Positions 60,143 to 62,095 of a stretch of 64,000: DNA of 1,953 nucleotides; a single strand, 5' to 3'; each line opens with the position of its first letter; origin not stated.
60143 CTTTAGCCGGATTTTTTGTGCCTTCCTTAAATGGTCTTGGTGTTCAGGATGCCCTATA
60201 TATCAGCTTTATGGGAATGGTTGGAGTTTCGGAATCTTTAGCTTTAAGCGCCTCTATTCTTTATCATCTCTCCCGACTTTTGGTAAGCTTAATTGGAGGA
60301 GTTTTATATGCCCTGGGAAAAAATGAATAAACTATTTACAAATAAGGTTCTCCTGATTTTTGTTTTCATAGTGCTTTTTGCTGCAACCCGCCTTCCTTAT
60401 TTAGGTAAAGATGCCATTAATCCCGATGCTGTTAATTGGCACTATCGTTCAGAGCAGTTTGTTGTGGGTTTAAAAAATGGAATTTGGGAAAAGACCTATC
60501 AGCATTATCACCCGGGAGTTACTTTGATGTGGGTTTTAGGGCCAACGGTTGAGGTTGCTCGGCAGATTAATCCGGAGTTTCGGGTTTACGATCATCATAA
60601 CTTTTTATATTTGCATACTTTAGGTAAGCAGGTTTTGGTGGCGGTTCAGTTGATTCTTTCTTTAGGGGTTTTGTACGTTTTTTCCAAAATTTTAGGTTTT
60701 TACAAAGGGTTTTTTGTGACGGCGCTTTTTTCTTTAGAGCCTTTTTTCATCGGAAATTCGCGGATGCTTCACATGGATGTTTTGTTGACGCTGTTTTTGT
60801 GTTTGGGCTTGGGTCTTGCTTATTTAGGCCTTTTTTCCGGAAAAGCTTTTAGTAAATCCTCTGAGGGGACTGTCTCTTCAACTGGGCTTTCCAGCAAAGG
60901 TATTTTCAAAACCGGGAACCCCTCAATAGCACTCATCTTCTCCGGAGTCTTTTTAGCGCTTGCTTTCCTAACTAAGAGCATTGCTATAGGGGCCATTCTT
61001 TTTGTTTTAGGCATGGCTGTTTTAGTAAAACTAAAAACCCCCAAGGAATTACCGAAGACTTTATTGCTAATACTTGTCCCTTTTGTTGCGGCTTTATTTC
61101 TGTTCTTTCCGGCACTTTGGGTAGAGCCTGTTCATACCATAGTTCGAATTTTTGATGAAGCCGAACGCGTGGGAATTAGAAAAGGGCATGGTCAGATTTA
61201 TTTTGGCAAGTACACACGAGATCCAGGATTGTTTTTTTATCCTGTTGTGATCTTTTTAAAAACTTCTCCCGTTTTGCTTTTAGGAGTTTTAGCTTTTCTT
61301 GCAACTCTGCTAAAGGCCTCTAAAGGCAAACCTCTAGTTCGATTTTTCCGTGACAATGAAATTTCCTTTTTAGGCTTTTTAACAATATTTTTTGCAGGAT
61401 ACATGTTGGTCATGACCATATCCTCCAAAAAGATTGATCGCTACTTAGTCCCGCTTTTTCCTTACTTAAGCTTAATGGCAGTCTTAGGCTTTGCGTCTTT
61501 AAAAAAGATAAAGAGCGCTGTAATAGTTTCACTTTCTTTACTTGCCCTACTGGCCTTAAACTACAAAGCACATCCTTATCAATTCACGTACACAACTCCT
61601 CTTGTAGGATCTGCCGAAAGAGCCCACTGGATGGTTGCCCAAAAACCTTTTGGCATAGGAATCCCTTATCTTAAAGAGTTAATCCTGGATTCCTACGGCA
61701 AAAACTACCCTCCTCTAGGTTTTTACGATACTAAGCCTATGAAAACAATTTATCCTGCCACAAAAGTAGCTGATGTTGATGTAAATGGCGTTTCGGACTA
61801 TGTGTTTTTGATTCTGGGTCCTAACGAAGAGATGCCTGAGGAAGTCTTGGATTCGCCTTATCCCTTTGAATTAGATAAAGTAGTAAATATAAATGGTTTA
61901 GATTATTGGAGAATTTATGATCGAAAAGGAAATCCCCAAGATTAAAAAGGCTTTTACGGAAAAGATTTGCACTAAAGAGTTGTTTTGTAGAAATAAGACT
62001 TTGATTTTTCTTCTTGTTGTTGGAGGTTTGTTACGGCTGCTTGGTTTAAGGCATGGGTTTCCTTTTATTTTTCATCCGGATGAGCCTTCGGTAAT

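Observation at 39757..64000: Envelope glycosylation island of about 24 kb combining lipid-linked sugar synthesis, flipping and multiple GT-C transferases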

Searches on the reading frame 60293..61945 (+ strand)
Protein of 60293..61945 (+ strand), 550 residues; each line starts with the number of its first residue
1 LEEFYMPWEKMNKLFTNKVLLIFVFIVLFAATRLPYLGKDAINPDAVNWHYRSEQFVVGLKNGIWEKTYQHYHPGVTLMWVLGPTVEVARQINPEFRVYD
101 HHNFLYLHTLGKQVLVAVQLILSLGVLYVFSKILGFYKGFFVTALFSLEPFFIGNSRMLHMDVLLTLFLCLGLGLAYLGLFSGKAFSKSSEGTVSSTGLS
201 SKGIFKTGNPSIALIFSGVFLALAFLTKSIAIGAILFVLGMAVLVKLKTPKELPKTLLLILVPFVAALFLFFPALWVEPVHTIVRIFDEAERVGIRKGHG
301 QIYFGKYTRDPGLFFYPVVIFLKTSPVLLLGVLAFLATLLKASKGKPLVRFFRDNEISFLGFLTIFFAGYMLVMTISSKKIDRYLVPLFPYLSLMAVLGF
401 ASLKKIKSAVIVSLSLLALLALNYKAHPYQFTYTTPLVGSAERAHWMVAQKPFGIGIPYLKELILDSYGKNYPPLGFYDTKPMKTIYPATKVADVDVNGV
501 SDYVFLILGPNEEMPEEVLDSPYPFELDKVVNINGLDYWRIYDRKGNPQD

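Call 5: search_protein_families(library=pfam, proteins=[window:60293-61945:+], max_evalue=0.01)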
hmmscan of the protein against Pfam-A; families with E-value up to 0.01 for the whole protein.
window:60293-61945:+ (550 aa): 0 families

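Call 11: search_protein_families(library=ncbifam, proteins=[window:60293-61945:+], max_evalue=0.001)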
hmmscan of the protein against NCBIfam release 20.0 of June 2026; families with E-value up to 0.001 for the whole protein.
window:60293-61945:+ (550 aa): 1 family
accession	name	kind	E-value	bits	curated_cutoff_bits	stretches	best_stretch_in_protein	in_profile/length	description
TIGR03663.1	TIGR03663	subfamily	1.1e-07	31.3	126.25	1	114-366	75-302/435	flippase activity-associated protein Agl23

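Call 12: search_solved_structures(query=window:60293-61945:+, max_evalue=10)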
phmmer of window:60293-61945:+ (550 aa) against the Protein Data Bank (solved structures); distinct sequences matched with E-value up to 10: 1.
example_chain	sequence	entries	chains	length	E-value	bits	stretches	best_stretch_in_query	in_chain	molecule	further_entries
7w59_X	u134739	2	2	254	3.8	9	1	168-208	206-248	PSME3-interacting protein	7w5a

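Call 18: find_encoding_contigs(protein=window:60293-61945:+, flank=10000, max_places=4)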
Protein window:60293-61945:+ (550 aa): no gene with exactly this product is on record in the collection.

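Call 19: find_homologous_proteins(query=window:60293-61945:+)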
Query window:60293-61945:+ (550 aa): 254 proteins with E <= 0.001 among 8000 candidates; the best 120 are listed.
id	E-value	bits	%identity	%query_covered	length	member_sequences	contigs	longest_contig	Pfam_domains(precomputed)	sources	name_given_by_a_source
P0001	0.0e+0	1214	100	99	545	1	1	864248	-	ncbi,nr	ncbi:hypothetical protein GF360_02295 [candidate division WWE3 bacterium]|nr:hypothetical protein [c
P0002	1.9e-221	754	65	99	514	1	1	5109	-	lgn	-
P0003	7.5e-212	723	63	98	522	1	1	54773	-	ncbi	-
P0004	1.9e-210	718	62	98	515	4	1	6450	-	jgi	-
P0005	2.3e-204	698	61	98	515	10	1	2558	-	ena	-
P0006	5.9e-198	677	60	98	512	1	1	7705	PF13231.13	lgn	-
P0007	4.2e-169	582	51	97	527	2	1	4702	-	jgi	jgi:hypothetical protein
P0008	5.0e-165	568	52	94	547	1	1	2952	-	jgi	jgi:hypothetical protein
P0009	2.4e-157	543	51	98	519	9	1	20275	PF13231.13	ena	-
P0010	5.5e-157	542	50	97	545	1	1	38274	PF13231.13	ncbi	-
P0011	9.1e-155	534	49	99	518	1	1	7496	PF13231.13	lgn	-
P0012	3.4e-154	532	51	97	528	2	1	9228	-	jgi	-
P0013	3.6e-151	522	49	99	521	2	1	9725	PF13231.13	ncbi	-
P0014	1.3e-150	521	47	99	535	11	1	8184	-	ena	-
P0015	4.7e-149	515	50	94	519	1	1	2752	PF13231.13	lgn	-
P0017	6.7e-148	512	50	98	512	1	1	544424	PF13231.13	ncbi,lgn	-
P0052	8.1e-133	462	47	98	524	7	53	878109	PF13231.13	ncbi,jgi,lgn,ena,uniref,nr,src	ncbi:TPA: hypothetical protein DHW62_00850 [candidate division WWE3 bacterium]|uniref:Uncharacterize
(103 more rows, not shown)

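Call 20: find_encoding_contigs(protein=P0001, flank=10000, max_places=3)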
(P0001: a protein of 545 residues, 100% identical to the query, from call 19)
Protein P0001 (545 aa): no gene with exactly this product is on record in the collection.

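Call 22: find_encoding_contigs(protein=P0017, flank=10000, max_places=2)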
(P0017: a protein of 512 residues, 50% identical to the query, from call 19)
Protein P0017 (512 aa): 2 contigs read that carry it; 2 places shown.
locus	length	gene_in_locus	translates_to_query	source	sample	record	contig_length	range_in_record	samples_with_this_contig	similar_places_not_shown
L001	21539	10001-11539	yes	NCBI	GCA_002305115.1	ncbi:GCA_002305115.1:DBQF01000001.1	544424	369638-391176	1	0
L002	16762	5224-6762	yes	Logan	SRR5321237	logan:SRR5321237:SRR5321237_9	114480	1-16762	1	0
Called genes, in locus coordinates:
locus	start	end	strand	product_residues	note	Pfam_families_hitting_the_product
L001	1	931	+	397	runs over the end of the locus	PF00534:Glycos_transf_1, PF13692:Glyco_trans_1_4, PF13524:Glyco_trans_1_2 (weak)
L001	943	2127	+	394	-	PF13439:Glyco_transf_4, PF13579:Glyco_trans_4_4, PF13524:Glyco_trans_1_2 (faint), PF20706:GT4-conflict (weak), PF00534:Glycos_transf_1, PF13692:Glyco_trans_1_4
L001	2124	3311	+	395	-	PF13439:Glyco_transf_4, PF13579:Glyco_trans_4_4, PF00534:Glycos_transf_1, PF13692:Glyco_trans_1_4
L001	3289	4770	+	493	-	PF13231:PMT_2 (weak)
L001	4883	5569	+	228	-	PF00535:Glycos_transf_2, PF13641:Glyco_tranf_2_3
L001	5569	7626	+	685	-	PF09852:DUF2079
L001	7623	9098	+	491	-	PF01943:Polysacc_synt, PF13440:Polysacc_synt_3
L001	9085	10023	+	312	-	PF03706:LPG_synthase_TM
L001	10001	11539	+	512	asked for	PF13231:PMT_2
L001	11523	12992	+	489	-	PF02366:PMT, PF13231:PMT_2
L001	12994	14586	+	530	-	PF13231:PMT_2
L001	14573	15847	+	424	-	PF01943:Polysacc_synt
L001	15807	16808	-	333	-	PF00106:adh_short, PF01073:3Beta_HSD, PF01370:Epimerase, PF02719:Polysacc_synt_2, PF04321:RmlD_sub_bind, PF07993:NAD_binding_4, PF13460:NAD_binding_10, PF16363:GDP_Man_Dehyd, +2 more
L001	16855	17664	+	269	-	PF00535:Glycos_transf_2, PF13641:Glyco_tranf_2_3 (weak)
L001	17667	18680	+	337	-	PF00535:Glycos_transf_2, PF10111:Glyco_tranf_2_2 (faint), PF13632:Glyco_trans_2_3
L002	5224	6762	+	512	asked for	PF13231:PMT_2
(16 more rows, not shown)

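Call 23: find_encoding_contigs(protein=P0052, flank=10000, max_places=2)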
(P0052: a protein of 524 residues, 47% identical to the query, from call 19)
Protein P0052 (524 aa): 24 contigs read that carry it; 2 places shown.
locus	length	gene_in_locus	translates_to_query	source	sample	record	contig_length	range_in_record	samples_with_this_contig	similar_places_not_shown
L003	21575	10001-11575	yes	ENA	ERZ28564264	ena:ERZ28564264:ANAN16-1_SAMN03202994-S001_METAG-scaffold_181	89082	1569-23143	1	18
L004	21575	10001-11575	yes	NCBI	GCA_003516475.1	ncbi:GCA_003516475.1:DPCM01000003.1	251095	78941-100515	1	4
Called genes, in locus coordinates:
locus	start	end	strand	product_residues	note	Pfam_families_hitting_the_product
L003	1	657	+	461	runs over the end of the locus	PF03721:UDPG_MGDP_dh_N, PF00984:UDPG_MGDP_dh, PF03720:UDPG_MGDP_dh_C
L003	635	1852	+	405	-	PF00534:Glycos_transf_1, PF13692:Glyco_trans_1_4, PF13524:Glyco_trans_1_2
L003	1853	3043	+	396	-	PF20706:GT4-conflict, PF13439:Glyco_transf_4, PF13579:Glyco_trans_4_4, PF00534:Glycos_transf_1, PF13692:Glyco_trans_1_4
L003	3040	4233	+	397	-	PF13439:Glyco_transf_4, PF13579:Glyco_trans_4_4, PF08323:Glyco_transf_5, PF00534:Glycos_transf_1, PF13692:Glyco_trans_1_4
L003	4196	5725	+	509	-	PF13231:PMT_2 (weak)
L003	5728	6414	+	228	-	PF00535:Glycos_transf_2, PF10111:Glyco_tranf_2_2 (weak), PF13641:Glyco_tranf_2_3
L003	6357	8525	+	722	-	PF09852:DUF2079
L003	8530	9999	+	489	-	PF01943:Polysacc_synt, PF13440:Polysacc_synt_3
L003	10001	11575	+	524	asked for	PF13231:PMT_2 (weak)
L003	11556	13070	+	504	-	PF13231:PMT_2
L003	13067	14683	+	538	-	PF02366:PMT (weak), PF13231:PMT_2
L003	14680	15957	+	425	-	PF01943:Polysacc_synt, PF13440:Polysacc_synt_3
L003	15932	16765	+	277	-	PF00535:Glycos_transf_2, PF10111:Glyco_tranf_2_2 (faint)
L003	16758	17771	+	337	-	PF00535:Glycos_transf_2, PF10111:Glyco_tranf_2_2 (weak), PF13632:Glyco_trans_2_3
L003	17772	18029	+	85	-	PF06902:Fer4_19 (weak), PF13459:Fer4_15 (faint), PF13370:Fer4_13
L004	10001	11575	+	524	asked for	PF13231:PMT_2 (weak)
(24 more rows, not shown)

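Call 29: search_solved_structures(query=A1, max_evalue=1, show_alignments=2)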
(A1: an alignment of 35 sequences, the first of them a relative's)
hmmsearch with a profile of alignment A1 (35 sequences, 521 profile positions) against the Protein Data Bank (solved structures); distinct sequences matched with E-value up to 1: 2.
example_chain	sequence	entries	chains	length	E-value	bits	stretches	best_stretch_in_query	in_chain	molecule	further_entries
5ezm_A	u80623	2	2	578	0.011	17.8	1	167-398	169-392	4-amino-4-deoxy-L-arabinose transferase or related glycosyltransferases of PMT family | 4-amino-4-deoxy-L-arabinose (L-Ara4N) transferase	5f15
3of5_A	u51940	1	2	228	0.25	13.3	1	393-453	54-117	Dethiobiotin synthetase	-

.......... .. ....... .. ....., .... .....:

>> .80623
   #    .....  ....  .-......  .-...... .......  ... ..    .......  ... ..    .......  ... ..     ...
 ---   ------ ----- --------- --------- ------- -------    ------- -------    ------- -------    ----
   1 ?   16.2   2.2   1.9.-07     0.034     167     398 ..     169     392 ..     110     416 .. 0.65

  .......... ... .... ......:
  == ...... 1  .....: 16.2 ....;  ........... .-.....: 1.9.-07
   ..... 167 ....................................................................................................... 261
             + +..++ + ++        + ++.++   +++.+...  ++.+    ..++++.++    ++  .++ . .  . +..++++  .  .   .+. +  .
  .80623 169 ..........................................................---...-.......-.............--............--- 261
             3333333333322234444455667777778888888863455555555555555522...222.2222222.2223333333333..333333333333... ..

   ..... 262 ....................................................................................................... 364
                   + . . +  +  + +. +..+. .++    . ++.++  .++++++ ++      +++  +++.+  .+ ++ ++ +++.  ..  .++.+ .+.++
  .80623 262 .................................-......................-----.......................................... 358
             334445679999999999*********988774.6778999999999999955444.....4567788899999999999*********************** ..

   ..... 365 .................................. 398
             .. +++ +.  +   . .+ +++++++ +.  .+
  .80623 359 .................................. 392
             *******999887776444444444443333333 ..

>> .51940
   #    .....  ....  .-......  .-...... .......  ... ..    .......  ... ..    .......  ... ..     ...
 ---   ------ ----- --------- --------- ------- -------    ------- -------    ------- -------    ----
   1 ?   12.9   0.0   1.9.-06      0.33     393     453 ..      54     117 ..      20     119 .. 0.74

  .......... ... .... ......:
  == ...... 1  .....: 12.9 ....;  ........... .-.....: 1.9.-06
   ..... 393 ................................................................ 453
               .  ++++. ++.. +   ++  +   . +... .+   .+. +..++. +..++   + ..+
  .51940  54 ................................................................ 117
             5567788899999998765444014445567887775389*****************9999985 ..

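Call 38: predict_structure(alignment_id=A1)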
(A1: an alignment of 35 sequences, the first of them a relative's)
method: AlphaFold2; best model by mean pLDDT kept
length: 545 residues; sequences in the alignment: 35
mean_pLDDT: 88.1   pTM: 0.90
mean pLDDT of the five models: 88.1, 87.0, 86.3, 84.4, 83.6
residues with pLDDT >= 90: 369; 70-90: 117; 50-70: 37; < 50: 22
segments of 3 or more residues with pLDDT < 50: 181-200
pLDDT, mean of each block of 10 residues (from residue 1): 71 93 94 88 92 96 82 95 95 90 95 98 95 94 94 93 98 82 43 41 84 98 95 96 94 98 97 95 81 77 89 94 94 84 54 92 93 80 97 85 75 83 80 90 88 96 94 95 96 93 93 92 94 94 60
secondary structure, 60 per line:
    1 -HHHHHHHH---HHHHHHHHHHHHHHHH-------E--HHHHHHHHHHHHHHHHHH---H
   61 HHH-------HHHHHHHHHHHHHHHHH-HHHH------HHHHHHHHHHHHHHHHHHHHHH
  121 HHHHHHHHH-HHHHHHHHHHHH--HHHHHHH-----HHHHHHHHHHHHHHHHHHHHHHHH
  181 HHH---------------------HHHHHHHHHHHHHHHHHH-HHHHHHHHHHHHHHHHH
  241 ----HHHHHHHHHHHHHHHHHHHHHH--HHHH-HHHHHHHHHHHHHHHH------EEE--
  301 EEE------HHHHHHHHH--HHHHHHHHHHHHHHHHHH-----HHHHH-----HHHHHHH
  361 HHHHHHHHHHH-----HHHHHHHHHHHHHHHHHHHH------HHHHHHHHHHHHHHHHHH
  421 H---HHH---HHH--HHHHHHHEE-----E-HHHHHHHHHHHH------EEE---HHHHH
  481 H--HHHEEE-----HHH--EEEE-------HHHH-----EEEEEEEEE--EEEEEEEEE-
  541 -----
elements in order: H2-9 H13-28 H39-56 H60-63 H71-87 H89-92 H99-129 H131-142 H145-151 H157-183 H205-222 H224-240 H245-266 H269-272 H274-289 E296-298 E301-303 H310-318 H321-338 H344-348 H354-371 H377-396 H403-421 H436-442 H452-463 E470-472 H476-481 E487-489 E500-503 H511-514 E520-528 E531-539

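Call 41: fold_search(model_id=the predicted structure, library=pdb)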
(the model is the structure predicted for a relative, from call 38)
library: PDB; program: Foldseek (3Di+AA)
matches with E <= 10: 231; with E <= 0.001: 21
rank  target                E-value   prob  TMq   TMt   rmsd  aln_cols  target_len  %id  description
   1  5f15                  3.2e-07  1.00  0.47  0.48  11.2       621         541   15  Crystal Structure of ArnT from Cupriavidus metallidurans bound to Undecaprenyl phosphate (released 2016-02-17)
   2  5ezm                  5.1e-06  1.00  0.46  0.47  11.0       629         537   14  Crystal Structure of ArnT from Cupriavidus metallidurans in the apo state (released 2016-02-17)
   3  3wak                  1.9e-05  1.00  0.43  0.30  12.2       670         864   12  Crystal structure of the Archaeoglobus fulgidus oligosaccharyltransferase (O29867_ARCFU) in the apo form (released 2013-10-30)
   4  9s6u_A                3.2e-05  1.00  0.56  0.56   7.7       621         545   12  Ternary cryo-EM structure of human ALG9 with Dol25-PP-GlcNAc2Man8, Dol25-P-Man and Fab (released 2026-03-18)
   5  8if8_C                4.5e-05  1.00  0.36  0.34  11.8       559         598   12  Arabinosyltransferase AftA (released 2023-05-31)
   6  9s6s_A                6.7e-05  1.00  0.54  0.54   7.6       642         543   11  Ternary cryo-EM structure of human ALG9 with Dol25-PP-GlcNAc2Man6, Dol25-P-Man and Fab (released 2026-03-18)
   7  8if8_B                6.7e-05  1.00  0.38  0.34  11.3       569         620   13  Arabinosyltransferase AftA (released 2023-05-31)
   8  7e9s_A                9.8e-05  1.00  0.43  0.29  12.4       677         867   11  Archaeal oligosaccharyltransferase AglB from Archaeoglobus fulgidus in complex with an inhibitory peptide and a dolich (released 2021-09-08)
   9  9i5k_A                1.2e-04  1.00  0.48  0.53   7.7       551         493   12  Structure of the Chaetomium thermophilum Pmt4 homodimer (C2 symmetry) (released 2025-12-24)
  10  7oci_F                1.2e-04  1.00  0.44  0.39  12.3       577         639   10  Cryo-EM structure of yeast Ost6p containing oligosaccharyltransferase complex (released 2022-02-16)
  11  3waj                  1.3e-04  1.00  0.43  0.31  13.1       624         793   11  Crystal structure of the Archaeoglobus fulgidus oligosaccharyltransferase (O29867_ARCFU) complex with Zn and sulfate (released 2013-10-30)
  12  9s6t_A                1.3e-04  1.00  0.47  0.51   8.8       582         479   14  Ternary cryo-EM structure of chicken ALG12 with Dol25-PP-GlcNAc2Man7, Dol25-P-Man, and Fab (released 2026-03-18)
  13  5gmy_A                1.3e-04  1.00  0.42  0.29  12.6       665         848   12  Crystal structure of the Archaeoglobus fulgidus oligosaccharyltransferase (O29867_ARCFU) tethered with an acceptor pep (released 2017-02-01)
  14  9n9j_I                1.5e-04  1.00  0.44  0.35  12.0       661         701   10  Structure of a GRP94 folding intermediate engaged with a CCDC134- and FKBP11-bound secretory translocon (released 2025-11-19)
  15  8agb_A                2.2e-04  1.00  0.42  0.37  12.9       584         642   11  Structure of yeast oligosaccharylransferase complex with lipid-linked oligosaccharide bound (released 2022-12-07)
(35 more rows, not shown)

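Call 81: find_encoding_contigs(protein=P0003, flank=10000, max_places=1)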
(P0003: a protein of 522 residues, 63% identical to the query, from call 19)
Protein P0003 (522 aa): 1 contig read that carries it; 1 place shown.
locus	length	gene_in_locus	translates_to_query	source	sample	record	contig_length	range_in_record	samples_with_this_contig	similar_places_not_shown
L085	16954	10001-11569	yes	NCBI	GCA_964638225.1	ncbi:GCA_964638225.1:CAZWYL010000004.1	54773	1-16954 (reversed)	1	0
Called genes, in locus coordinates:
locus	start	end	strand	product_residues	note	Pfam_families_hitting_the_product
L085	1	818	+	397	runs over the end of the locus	PF13439:Glyco_transf_4, PF13579:Glyco_trans_4_4, PF00534:Glycos_transf_1, PF13692:Glyco_trans_1_4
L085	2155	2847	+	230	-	PF00535:Glycos_transf_2, PF10111:Glyco_tranf_2_2 (weak), PF13641:Glyco_tranf_2_3 (weak)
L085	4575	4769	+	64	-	-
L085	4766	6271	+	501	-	PF01943:Polysacc_synt, PF13440:Polysacc_synt_3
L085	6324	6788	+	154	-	PF04073:tRNA_edit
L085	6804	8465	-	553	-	PF04055:Radical_SAM, PF16199:Radical_SAM_C, PF13673:Acetyltransf_10 (faint)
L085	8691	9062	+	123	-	PF13489:Methyltransf_23 (weak)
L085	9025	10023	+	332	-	PF03706:LPG_synthase_TM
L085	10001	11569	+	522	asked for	-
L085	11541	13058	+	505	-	PF02516:STT3 (faint), PF02366:PMT (weak), PF13231:PMT_2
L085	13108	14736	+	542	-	PF13231:PMT_2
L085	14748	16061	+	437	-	PF01943:Polysacc_synt, PF13440:Polysacc_synt_3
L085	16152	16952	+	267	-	?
